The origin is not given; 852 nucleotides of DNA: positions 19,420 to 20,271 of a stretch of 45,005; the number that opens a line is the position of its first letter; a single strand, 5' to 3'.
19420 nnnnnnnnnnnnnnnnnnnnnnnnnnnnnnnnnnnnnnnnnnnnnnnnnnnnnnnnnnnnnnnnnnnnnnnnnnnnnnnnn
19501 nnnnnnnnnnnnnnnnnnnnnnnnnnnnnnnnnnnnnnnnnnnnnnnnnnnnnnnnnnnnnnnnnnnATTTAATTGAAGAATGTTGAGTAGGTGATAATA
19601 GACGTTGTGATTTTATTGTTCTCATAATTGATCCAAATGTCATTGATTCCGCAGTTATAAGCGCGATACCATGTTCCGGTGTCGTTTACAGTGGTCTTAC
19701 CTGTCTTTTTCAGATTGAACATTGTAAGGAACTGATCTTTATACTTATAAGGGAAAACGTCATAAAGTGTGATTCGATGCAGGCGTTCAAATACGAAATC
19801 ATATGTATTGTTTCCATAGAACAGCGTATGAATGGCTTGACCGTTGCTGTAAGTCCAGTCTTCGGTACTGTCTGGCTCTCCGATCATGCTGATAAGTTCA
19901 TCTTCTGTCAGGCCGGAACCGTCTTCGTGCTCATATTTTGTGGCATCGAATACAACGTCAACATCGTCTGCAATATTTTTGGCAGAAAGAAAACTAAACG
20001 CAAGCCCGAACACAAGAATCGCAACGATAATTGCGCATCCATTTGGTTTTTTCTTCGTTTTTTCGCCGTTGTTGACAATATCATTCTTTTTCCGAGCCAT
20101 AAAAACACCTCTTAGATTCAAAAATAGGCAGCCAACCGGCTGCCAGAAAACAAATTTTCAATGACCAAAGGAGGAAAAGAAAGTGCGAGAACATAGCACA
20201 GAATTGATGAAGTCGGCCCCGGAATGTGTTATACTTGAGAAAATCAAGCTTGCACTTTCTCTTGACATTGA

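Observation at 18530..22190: Low-GC island in the lysogeny region carrying opposite-strand genes of unknown function (candidate defence or exclusion module)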

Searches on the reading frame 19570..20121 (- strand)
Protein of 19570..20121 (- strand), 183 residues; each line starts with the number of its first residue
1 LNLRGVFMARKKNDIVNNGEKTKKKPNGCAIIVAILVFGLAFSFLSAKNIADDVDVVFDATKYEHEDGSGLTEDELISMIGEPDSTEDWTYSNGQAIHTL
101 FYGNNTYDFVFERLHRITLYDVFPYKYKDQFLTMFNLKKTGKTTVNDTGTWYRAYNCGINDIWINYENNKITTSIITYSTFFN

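Call 3: search_protein_families(library=pfam, proteins=[window:19570-20121:-], max_evalue=0.1)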
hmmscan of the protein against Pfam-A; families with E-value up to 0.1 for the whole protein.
window:19570-20121:- (183 aa): 0 families

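Call 4: search_protein_families(library=phrogs, proteins=[window:19570-20121:-], max_evalue=0.1)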
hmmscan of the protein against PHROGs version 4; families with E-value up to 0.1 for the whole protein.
window:19570-20121:- (183 aa): 1 family
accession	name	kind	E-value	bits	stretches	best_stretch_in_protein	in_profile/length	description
phrog_19617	-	lysis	0.039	15.2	1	30-60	39-68/118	holin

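Call 5: search_protein_families(library=padloc, proteins=[window:19570-20121:-], max_evalue=0.1)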
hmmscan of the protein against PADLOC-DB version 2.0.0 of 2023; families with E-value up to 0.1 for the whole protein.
window:19570-20121:- (183 aa): 0 families

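Call 9: find_homologous_proteins(query=window:19570-20121:-, max_evalue=0.01)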
Query window:19570-20121:- (183 aa): 12 proteins with E <= 0.01 among 73 candidates.
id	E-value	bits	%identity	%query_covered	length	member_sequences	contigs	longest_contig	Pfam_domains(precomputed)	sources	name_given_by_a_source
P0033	2.8e-112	391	96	96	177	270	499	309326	-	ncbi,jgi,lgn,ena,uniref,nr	ncbi:hypothetical protein R2P79_04370 [Faecalibacterium duncaniae]|jgi:hypothetical protein|uniref:h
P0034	1.0e-96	340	98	83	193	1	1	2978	-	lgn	-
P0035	1.1e-66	242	66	83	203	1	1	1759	-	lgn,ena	-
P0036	3.8e-64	234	97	57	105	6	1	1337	-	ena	-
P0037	5.1e-39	152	48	83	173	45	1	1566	-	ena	-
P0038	2.6e-38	150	47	80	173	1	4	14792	-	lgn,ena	-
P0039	1.7e-37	147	47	87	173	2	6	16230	-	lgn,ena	-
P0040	4.6e-37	146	47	87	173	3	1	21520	-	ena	-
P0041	5.9e-37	145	44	84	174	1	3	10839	-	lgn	-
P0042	7.0e-37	145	44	84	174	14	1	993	-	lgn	-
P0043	4.4e-36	142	43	84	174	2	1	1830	-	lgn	-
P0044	2.1e-34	137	43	83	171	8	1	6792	-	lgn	-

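Call 16: find_encoding_contigs(protein=P0033, flank=8000, max_places=6)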
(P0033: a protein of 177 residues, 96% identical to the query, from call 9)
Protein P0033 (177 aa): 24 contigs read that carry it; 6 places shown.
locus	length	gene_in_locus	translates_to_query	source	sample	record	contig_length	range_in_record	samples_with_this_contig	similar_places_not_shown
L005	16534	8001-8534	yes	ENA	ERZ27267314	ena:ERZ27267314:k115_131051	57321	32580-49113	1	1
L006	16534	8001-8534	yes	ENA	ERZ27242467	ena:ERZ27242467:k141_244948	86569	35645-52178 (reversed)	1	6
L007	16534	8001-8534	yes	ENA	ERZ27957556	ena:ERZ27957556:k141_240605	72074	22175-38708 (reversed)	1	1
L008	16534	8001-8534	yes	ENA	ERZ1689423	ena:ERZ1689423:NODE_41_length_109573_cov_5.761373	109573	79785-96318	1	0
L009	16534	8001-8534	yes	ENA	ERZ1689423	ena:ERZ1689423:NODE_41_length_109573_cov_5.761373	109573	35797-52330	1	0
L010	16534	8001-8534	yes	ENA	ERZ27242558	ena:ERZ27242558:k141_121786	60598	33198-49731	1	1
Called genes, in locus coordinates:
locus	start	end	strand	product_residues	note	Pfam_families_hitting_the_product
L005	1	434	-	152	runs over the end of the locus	-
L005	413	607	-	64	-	-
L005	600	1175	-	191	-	-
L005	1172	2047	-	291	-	PF07261:DnaB_2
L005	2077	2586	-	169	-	PF00436:SSB (weak)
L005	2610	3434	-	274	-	PF03837:RecT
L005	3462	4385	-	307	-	PF07083:DUF1351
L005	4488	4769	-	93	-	-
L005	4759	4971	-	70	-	-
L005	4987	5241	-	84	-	-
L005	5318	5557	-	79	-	-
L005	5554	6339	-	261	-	PF08346:AntA, PF03374:ANT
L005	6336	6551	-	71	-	PF13443:HTH_26 (weak), PF01381:HTH_3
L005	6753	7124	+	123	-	-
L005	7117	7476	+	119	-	-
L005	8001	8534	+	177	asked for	-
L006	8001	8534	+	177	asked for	-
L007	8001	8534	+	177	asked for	-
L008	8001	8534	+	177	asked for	-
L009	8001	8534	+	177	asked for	-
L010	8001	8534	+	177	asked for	-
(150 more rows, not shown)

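Call 17: find_encoding_contigs(protein=P0040, flank=6000, max_places=3)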
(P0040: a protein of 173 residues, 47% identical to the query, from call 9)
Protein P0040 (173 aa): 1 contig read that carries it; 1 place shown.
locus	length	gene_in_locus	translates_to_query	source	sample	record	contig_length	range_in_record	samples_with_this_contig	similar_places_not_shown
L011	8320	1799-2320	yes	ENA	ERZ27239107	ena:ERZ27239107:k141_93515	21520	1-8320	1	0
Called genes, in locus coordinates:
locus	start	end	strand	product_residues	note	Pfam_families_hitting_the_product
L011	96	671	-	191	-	PF10263:SprT-like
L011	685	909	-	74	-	PF01381:HTH_3, PF12844:HTH_19, PF13560:HTH_31 (weak)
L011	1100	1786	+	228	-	PF01381:HTH_3, PF12844:HTH_19, PF13443:HTH_26, PF13560:HTH_31, PF00717:Peptidase_S24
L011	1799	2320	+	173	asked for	-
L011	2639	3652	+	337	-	PF00589:Phage_integrase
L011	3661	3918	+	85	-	-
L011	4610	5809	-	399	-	PF01546:Peptidase_M20, PF07687:M20_dimer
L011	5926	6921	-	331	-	PF03816:LytR_cpsA_psr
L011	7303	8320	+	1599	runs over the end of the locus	-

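Call 28: search_solved_structures(query=A2, max_evalue=10, show_alignments=2)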
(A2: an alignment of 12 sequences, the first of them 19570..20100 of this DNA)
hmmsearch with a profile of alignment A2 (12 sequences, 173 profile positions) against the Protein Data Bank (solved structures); distinct sequences matched with E-value up to 10: 10.
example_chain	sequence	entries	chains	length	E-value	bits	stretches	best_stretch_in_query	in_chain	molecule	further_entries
1oqp_A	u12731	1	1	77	0.037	16.8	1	42-78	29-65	Caltractin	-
3qrx_A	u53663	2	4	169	0.2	14.4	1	43-78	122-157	Centrin | Caltractin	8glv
5aoz_A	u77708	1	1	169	0.25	14.1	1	37-78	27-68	PUTATIVE CELLULOSOMAL SCAFFOLDIN PROTEIN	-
5m2o_A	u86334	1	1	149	0.3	13.9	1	37-78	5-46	Putative cellulosomal scaffoldin protein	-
8ebt_J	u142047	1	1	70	0.34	13.7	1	35-74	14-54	Centrin-2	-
2a4j_A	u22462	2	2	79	0.43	13.3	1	35-74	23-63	Centrin 2 | Centrin-2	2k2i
1m39_A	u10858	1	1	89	0.66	12.8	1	35-74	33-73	Caltractin, isoform 1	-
3qnm_A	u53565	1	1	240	0.92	12.3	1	131-169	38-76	Haloacid dehalogenase-like hydrolase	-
4xgh_A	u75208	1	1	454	1.5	11.6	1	54-138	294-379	Citrate synthase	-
3kf9_A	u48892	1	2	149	1.8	11.3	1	36-76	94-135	Caltractin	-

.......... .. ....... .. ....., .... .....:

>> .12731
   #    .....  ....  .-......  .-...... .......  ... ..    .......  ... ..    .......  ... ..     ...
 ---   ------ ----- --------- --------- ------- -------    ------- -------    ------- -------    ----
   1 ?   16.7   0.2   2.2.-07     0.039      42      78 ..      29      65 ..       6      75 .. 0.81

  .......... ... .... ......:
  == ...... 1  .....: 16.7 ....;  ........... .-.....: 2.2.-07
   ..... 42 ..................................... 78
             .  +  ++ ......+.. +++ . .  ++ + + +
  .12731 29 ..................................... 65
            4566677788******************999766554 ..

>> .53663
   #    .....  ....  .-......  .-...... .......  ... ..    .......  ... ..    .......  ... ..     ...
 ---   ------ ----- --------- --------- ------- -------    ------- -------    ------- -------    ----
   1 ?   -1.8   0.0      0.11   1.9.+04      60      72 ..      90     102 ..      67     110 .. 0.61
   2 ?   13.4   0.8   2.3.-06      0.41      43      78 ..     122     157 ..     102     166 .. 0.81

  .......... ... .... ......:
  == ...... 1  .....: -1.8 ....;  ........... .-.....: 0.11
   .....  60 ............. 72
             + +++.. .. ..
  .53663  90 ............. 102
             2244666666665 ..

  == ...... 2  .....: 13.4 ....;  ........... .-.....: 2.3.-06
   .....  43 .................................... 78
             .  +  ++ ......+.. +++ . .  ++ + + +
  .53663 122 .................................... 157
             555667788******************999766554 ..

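Call 29: search_protein_families(library=pfam, alignment_id=A2, max_evalue=5)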
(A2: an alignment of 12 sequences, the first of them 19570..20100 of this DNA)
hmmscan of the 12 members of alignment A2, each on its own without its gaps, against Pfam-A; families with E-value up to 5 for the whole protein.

A. member 1, window:19570-20100:- (176 aa): 0 families

B. families by the number of members that match (of 12 scanned): 27 families (the first 25 are shown)
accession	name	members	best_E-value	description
PF10528.15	GLEYA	4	0.0041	GLEYA domain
PF20520.3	Ac45-VOA1_TM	3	1.1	V0 complex accessory subunit Ac45/VOA1 transmembrane domain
PF13786.12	DUF4179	2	0.083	Domain of unknown function (DUF4179)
PF20628.3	Dyp_perox_C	2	0.12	Dyp-type peroxidase, C-terminal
PF13240.11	Zn_Ribbon_1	1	0.00058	zinc-ribbon domain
PF07191.17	Zn_ribbon_6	1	0.011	Double zinc ribbon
PF09297.16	Zn_ribbon_NUD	1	0.011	NADH pyrophosphatase zinc ribbon domain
PF12773.13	DZR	1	0.023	Double zinc ribbon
PF03119.21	DNA_ligase_ZBD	1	0.026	NAD-dependent DNA ligase C4 zinc finger domain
PF14803.11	Zn_ribbon_Nudix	1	0.047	Nudix N-terminal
PF11807.13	UstYa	1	0.053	Mycotoxin biosynthesis protein UstYa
PF24460.1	DUF7575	1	0.059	Domain of unknown function (DUF7575)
PF18912.6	DZR_2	1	0.14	Double zinc ribbon domain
PF14952.11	zf-tcix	1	0.22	Putative treble-clef, zinc-finger, Zn-binding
PF13453.11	Zn_ribbon_TFIIB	1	0.22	Transcription factor zinc-finger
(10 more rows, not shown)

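Call 32: predict_structure(alignment_id=A2)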
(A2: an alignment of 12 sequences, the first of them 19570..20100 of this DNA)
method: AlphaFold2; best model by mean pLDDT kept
length: 176 residues; sequences in the alignment: 12
mean_pLDDT: 79.3   pTM: 0.69
mean pLDDT of the five models: 79.3, 78.5, 78.5, 77.6, 66.1
residues with pLDDT >= 90: 102; 70-90: 25; 50-70: 6; < 50: 43
segments of 3 or more residues with pLDDT < 50: 1-25, 29-42, 174-176
pLDDT, mean of each block of 10 residues (from residue 1): 37 41 48 42 67 92 94 98 91 97 94 94 94 91 92 94 95 58
secondary structure, 60 per line:
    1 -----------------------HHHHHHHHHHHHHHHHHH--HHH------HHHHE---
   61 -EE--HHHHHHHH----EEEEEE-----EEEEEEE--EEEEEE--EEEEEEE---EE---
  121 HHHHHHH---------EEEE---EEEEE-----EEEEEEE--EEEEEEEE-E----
elements in order: H24-41 H53-56 H66-73 E78-83 E89-95 E98-103 E106-112 H121-127 E137-140 E144-148 E154-160 E163-170

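Call 38: fold_search(model_id=the predicted structure, library=pdb)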
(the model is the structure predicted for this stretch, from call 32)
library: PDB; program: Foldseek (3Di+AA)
matches with E <= 10: 752; with E <= 0.001: 0
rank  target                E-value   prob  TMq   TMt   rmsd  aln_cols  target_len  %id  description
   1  3d4e                  2.7e-03  0.99  0.30  0.33  13.3       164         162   12  Crystal structure of putative beta-lactamase inhibitor protein (NP_721579.1) from STREPTOCOCCUS MUTANS at 1.40 A resolut (released 2008-07-08)
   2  9a4o_B                6.1e-03  0.98  0.29  0.13  10.0       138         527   11  Integrative model of IF2-TAGH by crosslinking MS and deep learning (released 2024-09-18)
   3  4ifa                  6.8e-03  0.99  0.38  0.24  10.1       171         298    8  1.5 Angstrom resolution crystal structure of an extracellular protein containing a SCP domain from Bacillus anthracis st (released 2012-12-26)
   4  4h0a_B                2.5e-02  0.97  0.36  0.23  11.8       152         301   13  Crystal structure of a cysteine-rich secretory protein (SAV1118) from Staphylococcus aureus subsp. aureus Mu50 at 1.90 (released 2012-09-26)
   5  4h0a_A                3.3e-02  0.97  0.37  0.25   9.9       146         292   12  Crystal structure of a cysteine-rich secretory protein (SAV1118) from Staphylococcus aureus subsp. aureus Mu50 at 1.90 (released 2012-09-26)
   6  7qrm_D                1.0e-01  0.15  0.14  0.15  19.2       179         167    9  Cryo-EM structure of catalytically active Spinacia oleracea cytochrome b6f in complex with endogenous plastoquinones a (released 2023-01-25)
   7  2lnj_MODEL_1_A        1.1e-01  0.38  0.22  0.22  10.2       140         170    8  Solution Structure of Cyanobacterial PsbP (CyanoP) from Synechocystis sp. PCC 6803 (released 2012-06-06)
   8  7zyv_D                1.6e-01  0.11  0.14  0.15  17.9       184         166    9  Cryo-EM structure of catalytically active Spinacia oleracea cytochrome b6f in complex with endogenous plastoquinones a (released 2023-01-25)
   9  4rf0_A                1.9e-01  0.06  0.11  0.08  12.8       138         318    9  Crystal structure of the Middle-East respiratory syndrome coronavirus papain-like protease in complex with ubiquitin ( (released 2014-10-22)
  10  3h7j_A                2.2e-01  0.15  0.17  0.14  13.5       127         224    8  Crystal structure of BacB, an enzyme involved in Bacilysin synthesis, in monoclinic form (released 2009-09-22)
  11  9wwh_D                2.3e-01  0.12  0.14  0.17  14.2       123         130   10  Crystal structure of IL-33 and antibody Tozorakimab fab binary complex (released 2026-03-18)
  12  7qrm_L                2.7e-01  0.09  0.14  0.15  17.5       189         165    8  Cryo-EM structure of catalytically active Spinacia oleracea cytochrome b6f in complex with endogenous plastoquinones a (released 2023-01-25)
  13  1u2b                  2.8e-01  0.28  0.19  0.25  13.5       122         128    8  Triglycine variant of the Grp1 Pleckstrin Homology Domain unliganded (released 2005-02-01)
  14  6y2q_A                3.3e-01  0.21  0.21  0.13  12.7       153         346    5  Escherichia coli RnlA endoribonuclease (released 2021-05-12)
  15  8r1z_A                3.7e-01  0.21  0.16  0.09  12.4        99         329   12  MUC5AC D3 assembly. SNPs rs36189285, rs878913005: Arg996Gln, Arg1201Trp. (released 2025-03-12)
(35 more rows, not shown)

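Call 66: search_dna_similar(query=window:19570-20100:-, collection=phages, mode=protein, max_evalue=0.01)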
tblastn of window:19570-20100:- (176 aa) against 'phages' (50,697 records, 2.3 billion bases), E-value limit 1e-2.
No match.

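Call 89: search_protein_families(library=ncbifam, proteins=[window:19570-20100:-], max_evalue=0.1)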
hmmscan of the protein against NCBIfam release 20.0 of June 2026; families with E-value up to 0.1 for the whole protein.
window:19570-20100:- (176 aa): 0 families
